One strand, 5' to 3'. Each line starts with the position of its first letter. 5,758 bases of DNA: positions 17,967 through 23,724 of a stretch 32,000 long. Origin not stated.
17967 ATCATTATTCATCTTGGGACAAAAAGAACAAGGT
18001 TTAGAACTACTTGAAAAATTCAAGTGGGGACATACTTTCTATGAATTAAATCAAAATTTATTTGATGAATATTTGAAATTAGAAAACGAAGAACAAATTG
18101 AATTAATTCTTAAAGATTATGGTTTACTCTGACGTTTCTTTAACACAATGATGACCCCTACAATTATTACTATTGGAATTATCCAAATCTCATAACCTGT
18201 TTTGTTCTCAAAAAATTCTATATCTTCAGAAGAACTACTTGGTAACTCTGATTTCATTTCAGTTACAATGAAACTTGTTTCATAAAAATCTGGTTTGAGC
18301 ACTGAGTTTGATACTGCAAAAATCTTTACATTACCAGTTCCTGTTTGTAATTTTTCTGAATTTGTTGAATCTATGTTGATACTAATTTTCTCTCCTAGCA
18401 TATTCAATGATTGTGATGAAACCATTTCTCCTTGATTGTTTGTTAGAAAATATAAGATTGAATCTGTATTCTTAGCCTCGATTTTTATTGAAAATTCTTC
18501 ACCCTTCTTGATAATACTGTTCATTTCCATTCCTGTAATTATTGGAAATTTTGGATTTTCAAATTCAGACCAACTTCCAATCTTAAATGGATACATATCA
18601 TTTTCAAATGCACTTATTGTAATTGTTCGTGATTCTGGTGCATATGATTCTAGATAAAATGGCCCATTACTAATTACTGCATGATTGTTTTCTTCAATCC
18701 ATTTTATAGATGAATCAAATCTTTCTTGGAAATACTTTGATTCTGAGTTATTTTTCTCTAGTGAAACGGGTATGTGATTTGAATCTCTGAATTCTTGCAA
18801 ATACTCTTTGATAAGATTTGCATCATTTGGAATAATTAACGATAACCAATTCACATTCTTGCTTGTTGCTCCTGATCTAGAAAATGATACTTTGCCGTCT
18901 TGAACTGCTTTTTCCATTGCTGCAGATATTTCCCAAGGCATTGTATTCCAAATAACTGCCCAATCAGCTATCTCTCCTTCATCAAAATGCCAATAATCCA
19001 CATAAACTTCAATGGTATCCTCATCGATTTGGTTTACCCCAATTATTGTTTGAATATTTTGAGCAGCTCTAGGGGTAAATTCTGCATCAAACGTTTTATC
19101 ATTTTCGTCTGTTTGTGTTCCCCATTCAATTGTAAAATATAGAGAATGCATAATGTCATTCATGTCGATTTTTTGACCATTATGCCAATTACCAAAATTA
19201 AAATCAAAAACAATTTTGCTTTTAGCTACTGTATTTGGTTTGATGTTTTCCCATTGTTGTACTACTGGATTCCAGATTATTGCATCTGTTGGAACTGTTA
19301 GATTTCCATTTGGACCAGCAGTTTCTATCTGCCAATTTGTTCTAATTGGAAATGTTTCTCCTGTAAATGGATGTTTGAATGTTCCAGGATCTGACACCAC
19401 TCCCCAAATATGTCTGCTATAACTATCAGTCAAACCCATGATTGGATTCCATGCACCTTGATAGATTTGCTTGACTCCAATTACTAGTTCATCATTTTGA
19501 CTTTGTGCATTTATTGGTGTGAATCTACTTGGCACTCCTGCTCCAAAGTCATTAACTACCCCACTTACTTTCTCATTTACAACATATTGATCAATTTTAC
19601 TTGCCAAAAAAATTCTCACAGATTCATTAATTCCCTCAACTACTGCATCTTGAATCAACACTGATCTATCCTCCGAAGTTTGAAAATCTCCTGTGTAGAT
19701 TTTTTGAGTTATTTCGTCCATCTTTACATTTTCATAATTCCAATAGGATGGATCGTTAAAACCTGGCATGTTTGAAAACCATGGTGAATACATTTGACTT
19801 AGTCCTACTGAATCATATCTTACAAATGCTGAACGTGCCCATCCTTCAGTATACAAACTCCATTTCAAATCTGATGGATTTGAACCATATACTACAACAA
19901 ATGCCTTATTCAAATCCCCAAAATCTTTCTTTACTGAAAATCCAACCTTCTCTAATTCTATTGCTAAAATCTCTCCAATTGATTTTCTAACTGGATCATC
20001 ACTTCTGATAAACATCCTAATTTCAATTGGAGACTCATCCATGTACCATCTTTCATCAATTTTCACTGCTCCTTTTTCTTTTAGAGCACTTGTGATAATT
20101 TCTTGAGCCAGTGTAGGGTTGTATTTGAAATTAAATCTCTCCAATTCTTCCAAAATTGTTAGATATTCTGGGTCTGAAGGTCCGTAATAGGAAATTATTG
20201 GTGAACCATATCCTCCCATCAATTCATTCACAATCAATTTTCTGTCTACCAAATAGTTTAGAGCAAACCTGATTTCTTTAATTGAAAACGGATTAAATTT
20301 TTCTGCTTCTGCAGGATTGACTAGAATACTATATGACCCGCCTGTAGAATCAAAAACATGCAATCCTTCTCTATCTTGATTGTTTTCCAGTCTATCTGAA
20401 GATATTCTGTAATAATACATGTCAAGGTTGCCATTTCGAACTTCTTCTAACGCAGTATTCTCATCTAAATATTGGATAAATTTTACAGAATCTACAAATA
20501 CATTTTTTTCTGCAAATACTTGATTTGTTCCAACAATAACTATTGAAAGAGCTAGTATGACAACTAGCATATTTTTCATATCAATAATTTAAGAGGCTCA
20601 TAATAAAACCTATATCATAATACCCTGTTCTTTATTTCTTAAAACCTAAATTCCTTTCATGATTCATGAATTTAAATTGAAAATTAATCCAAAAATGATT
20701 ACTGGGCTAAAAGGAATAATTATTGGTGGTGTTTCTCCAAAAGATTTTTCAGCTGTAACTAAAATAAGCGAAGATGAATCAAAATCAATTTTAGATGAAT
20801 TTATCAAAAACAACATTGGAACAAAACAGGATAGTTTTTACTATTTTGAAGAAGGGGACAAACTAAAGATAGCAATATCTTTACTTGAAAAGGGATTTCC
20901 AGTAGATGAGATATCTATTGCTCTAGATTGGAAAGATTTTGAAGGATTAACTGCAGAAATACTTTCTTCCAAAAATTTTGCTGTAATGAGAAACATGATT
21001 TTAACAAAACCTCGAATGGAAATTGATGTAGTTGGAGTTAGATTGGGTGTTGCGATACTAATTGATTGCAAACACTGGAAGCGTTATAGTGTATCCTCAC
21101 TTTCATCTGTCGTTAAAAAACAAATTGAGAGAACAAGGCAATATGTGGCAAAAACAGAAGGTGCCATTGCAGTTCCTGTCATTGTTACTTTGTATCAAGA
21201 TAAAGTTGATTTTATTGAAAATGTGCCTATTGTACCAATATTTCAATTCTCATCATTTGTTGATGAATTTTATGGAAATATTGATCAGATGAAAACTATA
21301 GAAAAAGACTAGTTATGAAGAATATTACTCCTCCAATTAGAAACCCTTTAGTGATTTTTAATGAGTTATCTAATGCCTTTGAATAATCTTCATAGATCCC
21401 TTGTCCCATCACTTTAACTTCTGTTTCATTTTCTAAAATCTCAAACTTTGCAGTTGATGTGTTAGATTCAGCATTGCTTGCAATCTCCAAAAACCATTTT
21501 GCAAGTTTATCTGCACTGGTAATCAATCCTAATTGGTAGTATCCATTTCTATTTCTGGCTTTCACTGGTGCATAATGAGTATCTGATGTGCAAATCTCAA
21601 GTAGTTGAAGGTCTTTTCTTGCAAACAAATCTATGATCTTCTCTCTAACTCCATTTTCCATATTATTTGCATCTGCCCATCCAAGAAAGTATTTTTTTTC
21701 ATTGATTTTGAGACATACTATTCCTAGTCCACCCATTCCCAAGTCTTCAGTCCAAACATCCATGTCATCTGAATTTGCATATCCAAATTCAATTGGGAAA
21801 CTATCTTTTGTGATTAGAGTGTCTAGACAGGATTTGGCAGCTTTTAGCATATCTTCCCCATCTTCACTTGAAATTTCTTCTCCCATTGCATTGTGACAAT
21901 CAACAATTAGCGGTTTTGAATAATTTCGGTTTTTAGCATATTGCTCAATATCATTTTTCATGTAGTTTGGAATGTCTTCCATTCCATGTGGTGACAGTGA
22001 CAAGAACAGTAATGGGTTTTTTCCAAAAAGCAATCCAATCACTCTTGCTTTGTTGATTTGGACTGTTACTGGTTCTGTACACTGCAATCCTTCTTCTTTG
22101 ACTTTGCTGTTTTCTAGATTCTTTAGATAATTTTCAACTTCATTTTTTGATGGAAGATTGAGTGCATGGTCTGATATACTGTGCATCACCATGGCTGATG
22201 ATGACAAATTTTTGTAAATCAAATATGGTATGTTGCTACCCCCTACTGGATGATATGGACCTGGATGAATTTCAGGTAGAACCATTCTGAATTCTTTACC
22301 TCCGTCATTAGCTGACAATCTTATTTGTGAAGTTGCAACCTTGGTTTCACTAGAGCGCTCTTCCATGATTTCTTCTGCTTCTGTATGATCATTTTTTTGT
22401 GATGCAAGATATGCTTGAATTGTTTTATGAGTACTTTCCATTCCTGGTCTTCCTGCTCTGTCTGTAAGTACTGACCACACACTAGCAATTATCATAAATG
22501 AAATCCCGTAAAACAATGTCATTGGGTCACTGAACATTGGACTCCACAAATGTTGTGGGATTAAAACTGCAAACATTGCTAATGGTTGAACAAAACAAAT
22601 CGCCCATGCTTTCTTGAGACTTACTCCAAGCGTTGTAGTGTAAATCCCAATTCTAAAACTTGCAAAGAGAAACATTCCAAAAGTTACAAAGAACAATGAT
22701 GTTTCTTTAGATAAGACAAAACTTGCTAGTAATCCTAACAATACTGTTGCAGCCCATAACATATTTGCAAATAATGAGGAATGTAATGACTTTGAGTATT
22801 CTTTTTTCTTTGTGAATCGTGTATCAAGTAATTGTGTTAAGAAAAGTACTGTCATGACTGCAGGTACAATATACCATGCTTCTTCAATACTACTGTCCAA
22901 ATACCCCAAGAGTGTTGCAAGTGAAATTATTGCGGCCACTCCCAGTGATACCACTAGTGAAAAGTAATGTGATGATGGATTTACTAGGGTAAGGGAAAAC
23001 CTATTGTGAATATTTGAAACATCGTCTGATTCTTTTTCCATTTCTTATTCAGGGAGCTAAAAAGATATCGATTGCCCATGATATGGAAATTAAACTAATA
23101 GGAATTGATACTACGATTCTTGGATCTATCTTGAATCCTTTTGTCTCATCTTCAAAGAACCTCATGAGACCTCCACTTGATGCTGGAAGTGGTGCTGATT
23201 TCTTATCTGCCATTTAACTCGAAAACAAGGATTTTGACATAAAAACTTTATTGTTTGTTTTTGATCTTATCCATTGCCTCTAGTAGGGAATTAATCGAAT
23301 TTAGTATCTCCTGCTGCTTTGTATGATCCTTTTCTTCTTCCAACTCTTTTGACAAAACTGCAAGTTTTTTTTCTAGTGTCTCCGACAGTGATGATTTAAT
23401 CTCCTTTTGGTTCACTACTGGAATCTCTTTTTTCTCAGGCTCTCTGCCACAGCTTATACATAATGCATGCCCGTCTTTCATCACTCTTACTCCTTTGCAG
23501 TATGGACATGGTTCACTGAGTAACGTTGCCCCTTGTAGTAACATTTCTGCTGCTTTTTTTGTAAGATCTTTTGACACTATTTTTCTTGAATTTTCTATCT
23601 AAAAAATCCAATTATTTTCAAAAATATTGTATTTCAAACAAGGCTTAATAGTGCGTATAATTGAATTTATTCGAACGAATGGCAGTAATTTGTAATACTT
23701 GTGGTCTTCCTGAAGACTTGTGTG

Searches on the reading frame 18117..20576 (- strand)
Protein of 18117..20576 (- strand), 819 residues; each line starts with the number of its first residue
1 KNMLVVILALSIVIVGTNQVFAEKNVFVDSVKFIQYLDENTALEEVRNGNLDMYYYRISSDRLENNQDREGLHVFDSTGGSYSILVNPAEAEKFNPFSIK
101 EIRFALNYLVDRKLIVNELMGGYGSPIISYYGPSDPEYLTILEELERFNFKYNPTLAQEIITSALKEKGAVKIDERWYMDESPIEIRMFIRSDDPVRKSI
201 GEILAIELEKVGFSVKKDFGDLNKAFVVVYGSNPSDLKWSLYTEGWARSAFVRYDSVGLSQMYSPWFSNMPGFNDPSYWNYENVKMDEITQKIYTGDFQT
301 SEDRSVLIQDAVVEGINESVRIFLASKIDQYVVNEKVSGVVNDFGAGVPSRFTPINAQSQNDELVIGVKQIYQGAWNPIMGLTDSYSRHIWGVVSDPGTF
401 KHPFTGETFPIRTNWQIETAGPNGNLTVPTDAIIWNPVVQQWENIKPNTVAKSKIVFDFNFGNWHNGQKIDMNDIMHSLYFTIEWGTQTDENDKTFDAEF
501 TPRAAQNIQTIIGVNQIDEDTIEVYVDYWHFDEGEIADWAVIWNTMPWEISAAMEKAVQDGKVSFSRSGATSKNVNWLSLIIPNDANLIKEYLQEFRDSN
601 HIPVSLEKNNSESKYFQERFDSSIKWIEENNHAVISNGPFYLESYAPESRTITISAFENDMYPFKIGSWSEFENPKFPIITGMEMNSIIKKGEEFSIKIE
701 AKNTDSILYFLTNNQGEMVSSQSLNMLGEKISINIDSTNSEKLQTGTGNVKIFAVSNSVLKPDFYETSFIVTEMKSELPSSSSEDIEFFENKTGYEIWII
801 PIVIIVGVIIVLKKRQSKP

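Call 10: search_protein_families(library=pfam, proteins=[window:18117-20576:-], max_evalue=0.01)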
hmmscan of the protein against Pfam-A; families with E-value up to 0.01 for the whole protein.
window:18117-20576:- (819 aa): 1 family
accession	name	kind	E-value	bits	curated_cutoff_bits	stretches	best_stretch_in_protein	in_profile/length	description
PF00496.27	SBP_bac_5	-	2.7e-26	93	32.4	1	23-249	143-349/368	Bacterial extracellular solute-binding proteins, family 5 Middle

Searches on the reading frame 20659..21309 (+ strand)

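Call 10: search_protein_families(library=pfam, proteins=[window:20659-21309:+], max_evalue=0.01)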
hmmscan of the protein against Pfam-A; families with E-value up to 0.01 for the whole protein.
window:20659-21309:+ (217 aa): 2 families
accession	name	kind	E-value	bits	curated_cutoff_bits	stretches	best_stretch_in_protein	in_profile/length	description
PF04471.18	Mrr_cat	-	0.00088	19.8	21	1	89-166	4-76/115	Restriction endonuclease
PF01870.24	Hjc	-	0.0098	16.3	21.1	0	99-168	7-73/93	Archaeal holliday junction resolvase (hjc)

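Call 82: search_protein_families(library=padloc, proteins=[window:20659-21309:+], max_evalue=0.001)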
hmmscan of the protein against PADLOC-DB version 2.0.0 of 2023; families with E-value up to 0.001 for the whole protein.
window:20659-21309:+ (217 aa): 0 families

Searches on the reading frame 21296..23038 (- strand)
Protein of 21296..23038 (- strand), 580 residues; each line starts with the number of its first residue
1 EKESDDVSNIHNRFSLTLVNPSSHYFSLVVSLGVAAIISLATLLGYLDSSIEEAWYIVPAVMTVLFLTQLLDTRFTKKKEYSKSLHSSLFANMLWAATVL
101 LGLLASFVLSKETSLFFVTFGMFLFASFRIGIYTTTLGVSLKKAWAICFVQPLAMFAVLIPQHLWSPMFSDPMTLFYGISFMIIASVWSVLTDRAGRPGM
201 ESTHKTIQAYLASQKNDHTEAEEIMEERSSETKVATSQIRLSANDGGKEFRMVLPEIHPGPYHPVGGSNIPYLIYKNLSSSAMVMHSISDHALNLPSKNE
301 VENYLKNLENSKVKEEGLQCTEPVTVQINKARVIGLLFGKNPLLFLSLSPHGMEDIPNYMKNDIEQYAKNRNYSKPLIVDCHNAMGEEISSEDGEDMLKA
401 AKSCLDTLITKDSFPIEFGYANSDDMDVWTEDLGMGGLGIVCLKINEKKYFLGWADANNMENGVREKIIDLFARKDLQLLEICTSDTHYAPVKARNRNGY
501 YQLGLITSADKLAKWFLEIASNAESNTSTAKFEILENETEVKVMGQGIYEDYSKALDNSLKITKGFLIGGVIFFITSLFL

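Call 11: search_protein_families(library=pfam, proteins=[window:21296-23038:-], max_evalue=0.01)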
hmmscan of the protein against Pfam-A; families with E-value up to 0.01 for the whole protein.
window:21296-23038:- (580 aa): 1 family
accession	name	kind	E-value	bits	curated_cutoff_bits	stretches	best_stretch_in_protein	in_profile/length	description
PF09843.14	DUF2070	-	1.9e-143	479.2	30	1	12-576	5-559/561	Predicted membrane protein (DUF2070)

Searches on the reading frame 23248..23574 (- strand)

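Call 11: search_protein_families(library=pfam, proteins=[window:23248-23574:-], max_evalue=0.01)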
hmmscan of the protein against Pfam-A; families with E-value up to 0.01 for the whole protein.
window:23248-23574:- (108 aa): 1 family
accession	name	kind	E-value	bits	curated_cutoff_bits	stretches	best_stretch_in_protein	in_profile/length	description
PF06677.18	Auto_anti-p27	-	1.1e-12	48.2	24.1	1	6-43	1-40/40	Sjogren's syndrome/scleroderma autoantigen 1 (Autoantigen p27)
